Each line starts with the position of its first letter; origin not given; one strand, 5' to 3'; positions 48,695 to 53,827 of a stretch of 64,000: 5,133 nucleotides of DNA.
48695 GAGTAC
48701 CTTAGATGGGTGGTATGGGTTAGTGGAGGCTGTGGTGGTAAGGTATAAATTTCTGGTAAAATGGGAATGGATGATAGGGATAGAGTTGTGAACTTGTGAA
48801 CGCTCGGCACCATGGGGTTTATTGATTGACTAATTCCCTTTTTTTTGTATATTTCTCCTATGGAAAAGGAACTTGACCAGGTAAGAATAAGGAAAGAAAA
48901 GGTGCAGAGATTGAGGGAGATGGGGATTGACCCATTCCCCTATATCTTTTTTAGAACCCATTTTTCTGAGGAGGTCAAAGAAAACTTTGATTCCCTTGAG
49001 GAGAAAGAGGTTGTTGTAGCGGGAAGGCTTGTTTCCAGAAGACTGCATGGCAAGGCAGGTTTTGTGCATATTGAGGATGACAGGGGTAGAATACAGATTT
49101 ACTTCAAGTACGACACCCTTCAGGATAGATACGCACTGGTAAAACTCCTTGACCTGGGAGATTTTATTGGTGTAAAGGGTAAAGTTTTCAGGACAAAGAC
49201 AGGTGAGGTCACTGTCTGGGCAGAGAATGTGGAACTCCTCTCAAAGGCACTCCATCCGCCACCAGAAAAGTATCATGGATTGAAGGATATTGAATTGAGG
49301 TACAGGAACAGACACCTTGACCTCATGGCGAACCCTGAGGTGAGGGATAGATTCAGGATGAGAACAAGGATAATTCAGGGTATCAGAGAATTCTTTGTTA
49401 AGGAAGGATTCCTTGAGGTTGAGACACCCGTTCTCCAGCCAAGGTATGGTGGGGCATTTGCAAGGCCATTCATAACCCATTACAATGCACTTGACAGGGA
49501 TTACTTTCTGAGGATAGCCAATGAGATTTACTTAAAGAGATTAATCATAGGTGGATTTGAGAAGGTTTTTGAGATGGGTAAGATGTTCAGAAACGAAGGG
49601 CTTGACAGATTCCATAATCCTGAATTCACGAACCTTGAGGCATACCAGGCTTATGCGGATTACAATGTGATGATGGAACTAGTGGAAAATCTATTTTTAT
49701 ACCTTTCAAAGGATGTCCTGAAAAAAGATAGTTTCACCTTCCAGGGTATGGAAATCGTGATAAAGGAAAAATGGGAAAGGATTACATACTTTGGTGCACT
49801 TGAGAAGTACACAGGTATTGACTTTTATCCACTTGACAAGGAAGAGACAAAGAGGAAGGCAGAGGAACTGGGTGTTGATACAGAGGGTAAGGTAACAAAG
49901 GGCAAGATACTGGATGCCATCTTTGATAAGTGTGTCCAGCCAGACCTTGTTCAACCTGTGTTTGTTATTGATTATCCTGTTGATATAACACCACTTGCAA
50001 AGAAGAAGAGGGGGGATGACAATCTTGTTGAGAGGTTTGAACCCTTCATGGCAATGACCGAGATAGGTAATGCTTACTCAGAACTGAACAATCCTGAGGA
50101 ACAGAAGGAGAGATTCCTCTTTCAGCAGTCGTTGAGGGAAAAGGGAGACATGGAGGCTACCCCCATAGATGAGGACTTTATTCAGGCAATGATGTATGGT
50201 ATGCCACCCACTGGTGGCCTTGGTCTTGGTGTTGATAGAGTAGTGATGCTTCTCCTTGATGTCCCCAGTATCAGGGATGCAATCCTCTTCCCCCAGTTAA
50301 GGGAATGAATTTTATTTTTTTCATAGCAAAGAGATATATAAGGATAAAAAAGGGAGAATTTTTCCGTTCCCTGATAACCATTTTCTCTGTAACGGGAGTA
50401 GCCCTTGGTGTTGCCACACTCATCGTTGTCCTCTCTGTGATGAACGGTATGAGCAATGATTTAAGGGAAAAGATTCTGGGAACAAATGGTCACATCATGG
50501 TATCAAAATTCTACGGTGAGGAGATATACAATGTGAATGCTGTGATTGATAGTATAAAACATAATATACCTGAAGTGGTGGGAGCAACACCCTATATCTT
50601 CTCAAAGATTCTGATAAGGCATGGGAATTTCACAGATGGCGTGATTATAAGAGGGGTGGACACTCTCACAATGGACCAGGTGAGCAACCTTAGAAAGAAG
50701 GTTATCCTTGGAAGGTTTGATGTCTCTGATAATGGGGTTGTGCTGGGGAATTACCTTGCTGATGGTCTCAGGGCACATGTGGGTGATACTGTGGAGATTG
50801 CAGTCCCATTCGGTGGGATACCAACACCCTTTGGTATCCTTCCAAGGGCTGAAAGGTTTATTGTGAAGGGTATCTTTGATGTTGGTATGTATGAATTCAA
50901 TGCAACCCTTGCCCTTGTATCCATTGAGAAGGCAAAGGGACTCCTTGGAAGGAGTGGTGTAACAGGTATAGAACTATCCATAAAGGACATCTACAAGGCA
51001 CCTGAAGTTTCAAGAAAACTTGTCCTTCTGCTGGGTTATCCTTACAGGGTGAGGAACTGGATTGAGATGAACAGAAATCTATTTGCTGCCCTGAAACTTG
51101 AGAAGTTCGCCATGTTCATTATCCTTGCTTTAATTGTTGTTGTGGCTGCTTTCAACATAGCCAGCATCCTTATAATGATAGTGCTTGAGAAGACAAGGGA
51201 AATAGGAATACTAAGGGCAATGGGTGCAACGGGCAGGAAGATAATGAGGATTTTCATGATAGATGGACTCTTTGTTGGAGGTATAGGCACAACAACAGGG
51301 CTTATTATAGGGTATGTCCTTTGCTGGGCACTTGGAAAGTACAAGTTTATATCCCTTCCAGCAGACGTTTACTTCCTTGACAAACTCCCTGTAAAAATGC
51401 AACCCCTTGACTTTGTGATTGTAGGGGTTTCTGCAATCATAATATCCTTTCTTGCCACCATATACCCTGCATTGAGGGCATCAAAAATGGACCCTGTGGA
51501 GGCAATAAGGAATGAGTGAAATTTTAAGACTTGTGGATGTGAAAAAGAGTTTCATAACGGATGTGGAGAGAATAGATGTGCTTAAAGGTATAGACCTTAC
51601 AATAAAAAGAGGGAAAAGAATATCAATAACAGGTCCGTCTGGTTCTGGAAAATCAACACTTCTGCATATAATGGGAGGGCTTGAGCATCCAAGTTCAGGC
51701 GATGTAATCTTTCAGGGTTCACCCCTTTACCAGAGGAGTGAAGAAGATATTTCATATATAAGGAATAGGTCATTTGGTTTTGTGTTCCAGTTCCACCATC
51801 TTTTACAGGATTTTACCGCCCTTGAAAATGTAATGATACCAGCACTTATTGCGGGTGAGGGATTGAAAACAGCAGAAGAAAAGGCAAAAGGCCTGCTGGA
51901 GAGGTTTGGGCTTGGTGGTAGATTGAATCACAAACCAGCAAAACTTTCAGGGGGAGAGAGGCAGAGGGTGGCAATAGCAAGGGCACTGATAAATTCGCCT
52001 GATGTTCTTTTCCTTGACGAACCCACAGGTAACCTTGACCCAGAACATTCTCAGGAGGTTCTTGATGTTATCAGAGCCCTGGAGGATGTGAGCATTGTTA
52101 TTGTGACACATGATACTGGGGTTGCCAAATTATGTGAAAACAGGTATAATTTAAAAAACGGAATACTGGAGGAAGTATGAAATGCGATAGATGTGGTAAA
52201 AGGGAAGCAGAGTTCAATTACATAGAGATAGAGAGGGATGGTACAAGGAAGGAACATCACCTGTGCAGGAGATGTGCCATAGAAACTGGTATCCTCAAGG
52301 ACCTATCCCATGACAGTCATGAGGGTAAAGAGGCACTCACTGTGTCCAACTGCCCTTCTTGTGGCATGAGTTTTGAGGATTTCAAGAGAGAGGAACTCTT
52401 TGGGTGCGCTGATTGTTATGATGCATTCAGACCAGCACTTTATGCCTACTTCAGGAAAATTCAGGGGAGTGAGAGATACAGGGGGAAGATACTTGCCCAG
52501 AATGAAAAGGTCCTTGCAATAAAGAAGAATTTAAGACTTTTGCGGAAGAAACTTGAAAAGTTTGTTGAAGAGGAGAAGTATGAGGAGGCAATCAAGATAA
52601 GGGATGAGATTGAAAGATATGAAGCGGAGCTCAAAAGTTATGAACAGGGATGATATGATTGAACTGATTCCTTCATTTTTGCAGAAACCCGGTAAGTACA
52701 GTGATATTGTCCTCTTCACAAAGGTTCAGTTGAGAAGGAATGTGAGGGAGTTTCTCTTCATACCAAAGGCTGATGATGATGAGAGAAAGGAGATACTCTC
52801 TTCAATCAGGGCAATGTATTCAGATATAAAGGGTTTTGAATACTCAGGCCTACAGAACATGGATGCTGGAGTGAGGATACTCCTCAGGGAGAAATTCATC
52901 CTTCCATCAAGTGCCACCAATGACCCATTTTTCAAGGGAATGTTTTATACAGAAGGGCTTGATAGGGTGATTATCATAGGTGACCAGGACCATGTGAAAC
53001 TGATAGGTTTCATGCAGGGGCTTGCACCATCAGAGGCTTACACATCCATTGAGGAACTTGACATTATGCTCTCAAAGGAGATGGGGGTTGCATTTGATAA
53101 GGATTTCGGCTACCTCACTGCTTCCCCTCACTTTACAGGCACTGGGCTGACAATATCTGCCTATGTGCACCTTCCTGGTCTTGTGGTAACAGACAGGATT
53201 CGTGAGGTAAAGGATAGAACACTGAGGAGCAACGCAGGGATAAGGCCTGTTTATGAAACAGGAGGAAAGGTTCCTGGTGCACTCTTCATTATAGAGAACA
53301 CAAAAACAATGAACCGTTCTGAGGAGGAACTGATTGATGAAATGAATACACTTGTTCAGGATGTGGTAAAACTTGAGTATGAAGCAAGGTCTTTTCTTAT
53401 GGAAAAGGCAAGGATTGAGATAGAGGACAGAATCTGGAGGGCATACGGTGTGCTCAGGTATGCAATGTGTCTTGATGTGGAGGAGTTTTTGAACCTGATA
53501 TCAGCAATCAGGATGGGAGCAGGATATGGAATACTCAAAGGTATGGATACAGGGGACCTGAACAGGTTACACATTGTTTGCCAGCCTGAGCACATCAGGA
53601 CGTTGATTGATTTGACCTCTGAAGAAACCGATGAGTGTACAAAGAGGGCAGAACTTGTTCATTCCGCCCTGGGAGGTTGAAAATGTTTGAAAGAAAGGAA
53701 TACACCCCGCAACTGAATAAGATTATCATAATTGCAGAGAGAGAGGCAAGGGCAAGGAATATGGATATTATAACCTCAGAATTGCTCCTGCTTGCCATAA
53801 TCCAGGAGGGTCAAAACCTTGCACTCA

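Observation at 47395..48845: Small foreign-looking islet: promoter, frameshifted Xis-like HTH, streptothricin-acetyltransferase-like GNAT, perfect 29-bp inverted-repeat pair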

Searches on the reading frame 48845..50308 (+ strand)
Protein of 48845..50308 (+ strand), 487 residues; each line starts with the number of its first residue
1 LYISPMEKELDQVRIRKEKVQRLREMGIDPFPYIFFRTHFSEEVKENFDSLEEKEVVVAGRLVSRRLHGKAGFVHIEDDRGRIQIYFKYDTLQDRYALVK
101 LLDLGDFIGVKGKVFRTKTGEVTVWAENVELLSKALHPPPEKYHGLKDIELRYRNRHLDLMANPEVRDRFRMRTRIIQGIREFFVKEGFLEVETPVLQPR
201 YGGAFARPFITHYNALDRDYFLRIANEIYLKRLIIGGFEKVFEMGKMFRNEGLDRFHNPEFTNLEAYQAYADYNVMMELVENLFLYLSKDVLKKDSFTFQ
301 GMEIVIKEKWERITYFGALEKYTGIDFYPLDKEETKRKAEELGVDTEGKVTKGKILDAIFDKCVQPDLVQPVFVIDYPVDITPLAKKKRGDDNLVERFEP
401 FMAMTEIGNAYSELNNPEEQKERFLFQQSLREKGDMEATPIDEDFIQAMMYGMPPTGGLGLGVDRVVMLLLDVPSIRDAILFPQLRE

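Call 7: search_protein_families(library=ncbifam, proteins=[window:48845-50308:+], max_evalue=0.01)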
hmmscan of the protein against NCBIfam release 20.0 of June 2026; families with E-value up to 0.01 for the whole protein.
window:48845-50308:+ (487 aa): 19 families
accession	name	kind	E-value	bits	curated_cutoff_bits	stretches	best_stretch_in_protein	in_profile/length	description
NF001756.1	PRK00484.1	subfamily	8.8e-195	648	468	1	11-486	2-486/488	lysine--tRNA ligase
TIGR00499.1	lysS_bact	equivalog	3.7e-177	589.9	427.6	1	11-487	4-494/496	lysine--tRNA ligase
NF002821.0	PRK02983.1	equivalog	1.1e-150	503.8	742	1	8-486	617-1099/1102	bifunctional lysylphosphatidylglycerol synthetase/lysine--tRNA ligase LysX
NF009101.0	PRK12445.1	subfamily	1.1e-137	459.6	1026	1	11-486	17-502/505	lysine--tRNA ligase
TIGR00462.1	genX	equivalog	2.6e-69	234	286.9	1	171-482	2-304/304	EF-P lysine aminoacylase EpmA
NF006828.0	PRK09350.1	equivalog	3e-61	207.5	264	1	169-483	15-321/325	elongation factor P--(R)-beta-lysine ligase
NF003483.0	PRK05159.1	equivalog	6.3e-49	167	353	1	37-484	4-431/438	aspartate--tRNA(Asn) ligase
TIGR00459.1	aspS_bact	equivalog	3.6e-44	151.1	373.85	2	37-331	3-289/586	aspartate--tRNA ligase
NF001750.0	PRK00476.1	equivalog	4.8e-44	150.6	443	2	37-323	5-287/590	aspartate--tRNA ligase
TIGR00458.1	aspS_nondisc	equivalog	9.4e-44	150.1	368.4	1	40-485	2-422/428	aspartate--tRNA(Asn) ligase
NF003037.0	PRK03932.1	equivalog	3.6e-34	118.5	414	1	50-485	13-445/451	asparagine--tRNA ligase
TIGR00457.1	asnS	equivalog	2e-32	112.6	342.6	1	49-485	12-449/455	asparagine--tRNA ligase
NF009460.0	PRK12820.1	equivalog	4.4e-32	111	1379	2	150-285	154-288/723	bifunctional aspartyl-tRNA synthetase/aspartyl/glutamyl-tRNA amidotransferase subunit C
NF005052.0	PRK06462.1-1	equivalog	7.2e-14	51.6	368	1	141-485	23-346/353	asparagine synthetase A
NF005054.0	PRK06462.1-4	equivalog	1.7e-10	40.5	309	1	161-323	16-190/318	asparagine synthetase A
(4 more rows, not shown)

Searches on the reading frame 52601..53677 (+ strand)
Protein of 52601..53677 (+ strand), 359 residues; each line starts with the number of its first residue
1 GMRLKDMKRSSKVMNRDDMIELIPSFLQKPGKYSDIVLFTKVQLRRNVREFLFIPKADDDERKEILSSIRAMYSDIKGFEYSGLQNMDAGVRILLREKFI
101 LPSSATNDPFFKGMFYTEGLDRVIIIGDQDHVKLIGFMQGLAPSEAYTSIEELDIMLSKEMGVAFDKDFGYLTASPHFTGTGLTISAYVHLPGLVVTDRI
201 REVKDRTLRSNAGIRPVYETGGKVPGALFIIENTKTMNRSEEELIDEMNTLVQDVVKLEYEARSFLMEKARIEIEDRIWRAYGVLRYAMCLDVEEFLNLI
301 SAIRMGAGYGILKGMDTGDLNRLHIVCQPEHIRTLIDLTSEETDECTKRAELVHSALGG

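Call 32: search_protein_families(library=pfam, proteins=[window:52601-53677:+], max_evalue=0.0001)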
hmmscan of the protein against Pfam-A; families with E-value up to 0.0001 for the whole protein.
window:52601-53677:+ (359 aa): 1 family
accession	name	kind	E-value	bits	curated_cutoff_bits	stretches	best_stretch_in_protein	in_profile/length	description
PF00217.24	ATP-gua_Ptrans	-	5.6e-32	111.2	22.4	1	69-261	10-202/203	ATP:guanido phosphotransferase, C-terminal catalytic domain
